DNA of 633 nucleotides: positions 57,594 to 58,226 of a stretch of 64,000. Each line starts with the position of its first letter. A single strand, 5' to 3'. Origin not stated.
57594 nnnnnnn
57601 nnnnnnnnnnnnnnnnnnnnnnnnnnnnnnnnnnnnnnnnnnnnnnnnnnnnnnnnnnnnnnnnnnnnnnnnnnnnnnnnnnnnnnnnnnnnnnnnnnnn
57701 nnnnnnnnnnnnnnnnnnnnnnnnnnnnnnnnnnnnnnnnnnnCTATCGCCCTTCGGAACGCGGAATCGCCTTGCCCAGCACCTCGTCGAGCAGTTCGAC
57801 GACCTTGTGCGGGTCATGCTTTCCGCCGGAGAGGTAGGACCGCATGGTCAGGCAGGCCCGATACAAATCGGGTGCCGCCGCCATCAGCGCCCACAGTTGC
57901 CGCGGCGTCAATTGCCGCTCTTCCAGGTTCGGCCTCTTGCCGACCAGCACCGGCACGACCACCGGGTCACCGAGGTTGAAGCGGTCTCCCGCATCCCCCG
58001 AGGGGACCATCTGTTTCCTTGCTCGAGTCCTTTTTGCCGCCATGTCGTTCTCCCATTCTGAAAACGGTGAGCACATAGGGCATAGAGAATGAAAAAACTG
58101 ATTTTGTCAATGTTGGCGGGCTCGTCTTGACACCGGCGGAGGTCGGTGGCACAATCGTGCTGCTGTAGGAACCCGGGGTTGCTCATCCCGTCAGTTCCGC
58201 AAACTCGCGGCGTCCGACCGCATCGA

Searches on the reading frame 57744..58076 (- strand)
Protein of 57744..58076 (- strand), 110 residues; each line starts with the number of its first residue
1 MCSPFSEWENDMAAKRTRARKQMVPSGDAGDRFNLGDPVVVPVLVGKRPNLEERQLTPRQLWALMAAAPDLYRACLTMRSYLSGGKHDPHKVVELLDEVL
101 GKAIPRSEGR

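Call 3: search_protein_families(library=pfam, proteins=[window:57744-58076:-], max_evalue=1)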
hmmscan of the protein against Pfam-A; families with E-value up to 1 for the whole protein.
window:57744-58076:- (110 aa): 1 family
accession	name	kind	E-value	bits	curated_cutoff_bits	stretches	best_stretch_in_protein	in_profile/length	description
PF11870.13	LutB_C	-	0.12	13.2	26.8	1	59-85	31-55/88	Lactate utilisation protein B, C-terminal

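Call 7: search_protein_families(library=ncbifam, proteins=[window:57744-58076:-], max_evalue=1)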
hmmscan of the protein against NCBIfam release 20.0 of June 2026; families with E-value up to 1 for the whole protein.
window:57744-58076:- (110 aa): 0 families
